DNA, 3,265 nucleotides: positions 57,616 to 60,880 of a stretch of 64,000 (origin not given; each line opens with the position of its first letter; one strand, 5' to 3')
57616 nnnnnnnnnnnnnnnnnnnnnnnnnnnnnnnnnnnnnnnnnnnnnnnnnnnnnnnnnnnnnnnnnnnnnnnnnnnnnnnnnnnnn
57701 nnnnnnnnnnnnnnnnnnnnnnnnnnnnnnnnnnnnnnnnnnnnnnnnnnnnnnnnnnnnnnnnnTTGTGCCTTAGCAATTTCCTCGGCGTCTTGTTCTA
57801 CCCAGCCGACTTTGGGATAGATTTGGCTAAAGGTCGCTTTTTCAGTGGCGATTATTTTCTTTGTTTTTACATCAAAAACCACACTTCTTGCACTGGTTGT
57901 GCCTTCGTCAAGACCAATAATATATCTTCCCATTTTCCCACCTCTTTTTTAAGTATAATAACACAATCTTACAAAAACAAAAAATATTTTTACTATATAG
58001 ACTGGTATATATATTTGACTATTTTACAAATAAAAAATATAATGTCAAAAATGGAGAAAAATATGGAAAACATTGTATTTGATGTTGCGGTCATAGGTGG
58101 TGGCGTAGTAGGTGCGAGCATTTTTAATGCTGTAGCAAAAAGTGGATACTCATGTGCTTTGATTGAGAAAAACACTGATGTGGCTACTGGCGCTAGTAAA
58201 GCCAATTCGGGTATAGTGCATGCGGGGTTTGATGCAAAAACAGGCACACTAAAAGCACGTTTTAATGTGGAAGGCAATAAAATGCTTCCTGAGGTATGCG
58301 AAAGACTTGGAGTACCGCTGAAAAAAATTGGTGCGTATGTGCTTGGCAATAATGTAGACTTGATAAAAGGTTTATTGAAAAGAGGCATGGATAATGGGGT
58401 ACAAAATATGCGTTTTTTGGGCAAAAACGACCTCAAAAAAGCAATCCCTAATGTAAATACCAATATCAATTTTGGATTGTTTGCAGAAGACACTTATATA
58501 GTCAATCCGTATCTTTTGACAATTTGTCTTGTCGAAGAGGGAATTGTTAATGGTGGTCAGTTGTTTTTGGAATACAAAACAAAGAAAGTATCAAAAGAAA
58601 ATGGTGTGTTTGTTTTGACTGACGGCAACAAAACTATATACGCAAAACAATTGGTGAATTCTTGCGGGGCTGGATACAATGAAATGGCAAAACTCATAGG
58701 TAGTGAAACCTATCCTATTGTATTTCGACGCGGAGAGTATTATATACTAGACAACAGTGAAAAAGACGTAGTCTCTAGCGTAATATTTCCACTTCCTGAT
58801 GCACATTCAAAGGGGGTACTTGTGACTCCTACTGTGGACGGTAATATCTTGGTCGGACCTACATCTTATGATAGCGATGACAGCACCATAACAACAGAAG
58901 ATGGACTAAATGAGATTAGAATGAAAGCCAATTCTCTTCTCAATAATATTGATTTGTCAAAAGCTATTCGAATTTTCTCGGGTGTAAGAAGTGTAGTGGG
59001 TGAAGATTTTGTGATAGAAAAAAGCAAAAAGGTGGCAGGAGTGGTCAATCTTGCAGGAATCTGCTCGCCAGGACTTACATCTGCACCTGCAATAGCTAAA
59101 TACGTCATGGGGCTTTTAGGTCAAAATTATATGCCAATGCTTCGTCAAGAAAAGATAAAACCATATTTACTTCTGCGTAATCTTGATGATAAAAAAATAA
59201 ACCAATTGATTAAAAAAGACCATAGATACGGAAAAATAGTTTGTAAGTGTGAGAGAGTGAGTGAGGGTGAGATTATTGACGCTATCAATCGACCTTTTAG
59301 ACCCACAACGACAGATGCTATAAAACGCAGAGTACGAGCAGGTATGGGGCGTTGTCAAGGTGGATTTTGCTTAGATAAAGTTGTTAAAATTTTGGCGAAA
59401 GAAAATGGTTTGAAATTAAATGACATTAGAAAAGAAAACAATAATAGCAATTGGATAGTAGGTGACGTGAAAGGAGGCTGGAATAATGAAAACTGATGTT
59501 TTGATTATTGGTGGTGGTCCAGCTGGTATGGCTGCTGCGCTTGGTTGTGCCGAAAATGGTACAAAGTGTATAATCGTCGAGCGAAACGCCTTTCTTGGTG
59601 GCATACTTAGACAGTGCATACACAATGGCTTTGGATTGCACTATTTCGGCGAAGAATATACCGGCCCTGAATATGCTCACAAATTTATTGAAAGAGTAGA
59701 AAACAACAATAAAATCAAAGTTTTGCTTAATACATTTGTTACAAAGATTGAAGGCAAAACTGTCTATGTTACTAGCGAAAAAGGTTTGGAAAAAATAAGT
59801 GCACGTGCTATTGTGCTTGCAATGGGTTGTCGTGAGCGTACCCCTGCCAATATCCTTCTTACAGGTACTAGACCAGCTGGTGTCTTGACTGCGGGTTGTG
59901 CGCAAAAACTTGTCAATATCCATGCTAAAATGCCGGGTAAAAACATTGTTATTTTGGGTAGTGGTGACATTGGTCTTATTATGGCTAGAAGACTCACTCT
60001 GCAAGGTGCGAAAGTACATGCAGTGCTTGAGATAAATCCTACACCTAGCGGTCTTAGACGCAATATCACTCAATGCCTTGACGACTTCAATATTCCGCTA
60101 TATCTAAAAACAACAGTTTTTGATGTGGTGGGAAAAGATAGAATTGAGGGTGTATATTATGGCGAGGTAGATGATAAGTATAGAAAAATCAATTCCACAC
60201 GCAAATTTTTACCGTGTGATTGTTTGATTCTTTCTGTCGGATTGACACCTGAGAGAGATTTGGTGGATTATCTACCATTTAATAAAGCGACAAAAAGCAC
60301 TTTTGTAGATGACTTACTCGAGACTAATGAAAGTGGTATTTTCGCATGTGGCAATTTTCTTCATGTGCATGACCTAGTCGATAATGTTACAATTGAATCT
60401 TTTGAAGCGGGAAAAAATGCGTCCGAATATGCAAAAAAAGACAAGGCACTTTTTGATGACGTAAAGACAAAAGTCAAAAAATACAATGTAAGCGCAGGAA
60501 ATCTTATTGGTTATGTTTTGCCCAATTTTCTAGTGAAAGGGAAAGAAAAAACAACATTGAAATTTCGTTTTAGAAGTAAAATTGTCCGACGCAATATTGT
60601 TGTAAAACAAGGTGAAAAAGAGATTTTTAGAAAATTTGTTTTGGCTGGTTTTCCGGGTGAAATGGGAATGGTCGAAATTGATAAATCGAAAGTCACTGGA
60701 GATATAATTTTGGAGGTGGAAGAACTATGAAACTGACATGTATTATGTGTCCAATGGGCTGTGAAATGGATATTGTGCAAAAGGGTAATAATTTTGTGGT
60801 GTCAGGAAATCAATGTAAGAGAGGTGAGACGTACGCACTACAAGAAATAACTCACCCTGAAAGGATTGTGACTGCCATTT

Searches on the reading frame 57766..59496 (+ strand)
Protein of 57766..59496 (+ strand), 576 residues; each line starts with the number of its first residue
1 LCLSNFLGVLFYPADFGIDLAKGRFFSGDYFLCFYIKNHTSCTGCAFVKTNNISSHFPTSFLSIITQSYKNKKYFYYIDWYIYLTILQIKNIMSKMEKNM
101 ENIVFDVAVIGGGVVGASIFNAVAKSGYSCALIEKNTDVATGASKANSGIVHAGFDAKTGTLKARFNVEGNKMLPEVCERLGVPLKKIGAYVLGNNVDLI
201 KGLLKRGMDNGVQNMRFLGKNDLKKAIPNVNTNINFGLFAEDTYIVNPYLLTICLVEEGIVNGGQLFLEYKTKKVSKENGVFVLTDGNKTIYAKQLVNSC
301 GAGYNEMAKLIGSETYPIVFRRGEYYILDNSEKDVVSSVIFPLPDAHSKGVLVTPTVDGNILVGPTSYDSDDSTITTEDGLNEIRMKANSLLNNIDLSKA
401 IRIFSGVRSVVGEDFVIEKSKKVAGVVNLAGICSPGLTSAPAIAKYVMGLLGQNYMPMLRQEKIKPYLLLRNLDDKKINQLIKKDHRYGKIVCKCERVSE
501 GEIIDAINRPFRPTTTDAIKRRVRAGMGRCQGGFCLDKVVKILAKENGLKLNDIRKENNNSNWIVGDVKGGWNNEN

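Call 16: search_protein_families(library=pfam, proteins=[window:57766-59496:+], max_evalue=0.001)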
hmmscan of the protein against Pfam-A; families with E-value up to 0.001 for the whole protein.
window:57766-59496:+ (576 aa): 3 families
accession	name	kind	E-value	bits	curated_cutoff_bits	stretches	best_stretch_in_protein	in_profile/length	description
PF01266.30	DAO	-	1.8e-56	192.7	27.9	1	106-447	1-350/353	FAD dependent oxidoreductase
PF04324.20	Fer2_BFD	-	2.6e-13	50.5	26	1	491-544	1-49/50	BFD-like [2Fe-2S] binding domain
PF02737.24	3HCDH_N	-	0.00041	20.7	22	1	107-146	2-41/180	3-hydroxyacyl-CoA dehydrogenase, NAD binding domain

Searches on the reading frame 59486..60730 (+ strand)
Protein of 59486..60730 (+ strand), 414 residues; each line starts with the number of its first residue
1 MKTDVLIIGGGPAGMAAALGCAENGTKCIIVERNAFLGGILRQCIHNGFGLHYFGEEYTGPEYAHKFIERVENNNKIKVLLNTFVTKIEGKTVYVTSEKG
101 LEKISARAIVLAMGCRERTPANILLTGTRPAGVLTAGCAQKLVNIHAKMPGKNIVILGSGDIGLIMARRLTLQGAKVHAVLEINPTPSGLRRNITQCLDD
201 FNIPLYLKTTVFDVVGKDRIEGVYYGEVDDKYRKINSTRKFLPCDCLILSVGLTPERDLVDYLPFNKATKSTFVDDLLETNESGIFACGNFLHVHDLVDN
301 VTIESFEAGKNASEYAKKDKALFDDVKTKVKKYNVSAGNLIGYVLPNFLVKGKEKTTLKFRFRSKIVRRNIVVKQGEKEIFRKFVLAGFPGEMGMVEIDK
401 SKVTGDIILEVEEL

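Call 16: search_protein_families(library=pfam, proteins=[window:59486-60730:+], max_evalue=0.001)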
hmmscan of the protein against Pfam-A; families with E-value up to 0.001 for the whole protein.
window:59486-60730:+ (414 aa): 15 families
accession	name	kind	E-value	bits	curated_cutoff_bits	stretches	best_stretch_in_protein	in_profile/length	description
PF07992.20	Pyr_redox_2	-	6.7e-33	114.8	26.1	1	4-292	2-277/291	Pyridine nucleotide-disulphide oxidoreductase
PF12831.13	FAD_oxidored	-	7.5e-14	52.3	27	1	4-137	1-118/416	FAD dependent oxidoreductase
PF13738.12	Pyr_redox_3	-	3.3e-11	43.4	30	1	55-289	74-305/305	Pyridine nucleotide-disulphide oxidoreductase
PF00890.30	FAD_binding_2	-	2.3e-10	40.7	20.4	1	4-39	1-36/414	FAD binding domain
PF00070.33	Pyr_redox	-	3.5e-10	40.7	22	0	153-219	1-71/82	Pyridine nucleotide-disulphide oxidoreductase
PF01266.30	DAO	-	1.8e-09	38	27.9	1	4-38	1-35/353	FAD dependent oxidoreductase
PF13450.12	NAD_binding_8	-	2e-09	38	21.9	1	7-51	1-45/68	NAD(P)-binding Rossmann-like domain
PF01494.25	FAD_binding_3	-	8e-08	32.3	22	1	2-34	1-33/349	FAD binding domain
PF03486.20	HI0933_like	-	4.4e-07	30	50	1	4-84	2-77/244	HI0933-like protein Rossmann domain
PF01946.23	Thi4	-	1.4e-06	28.1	26.2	1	1-39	16-55/235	Thi4 family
PF05834.18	Lycopene_cycl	-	4.2e-05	23.2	23.4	0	4-32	1-31/380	Lycopene cyclase protein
PF01134.28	GIDA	-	0.00019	21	22.1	0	4-33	1-30/391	Glucose inhibited division protein A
PF03807.23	F420_oxidored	-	0.00028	21.9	21.6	0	154-187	2-34/94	NADP oxidoreductase coenzyme F420-dependent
PF13241.12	NAD_binding_7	-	0.00067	20.6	22.1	0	148-180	4-36/104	Putative NAD(P)-binding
PF00106.31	adh_short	-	0.00074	19.5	26.6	0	153-288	2-115/195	short chain dehydrogenase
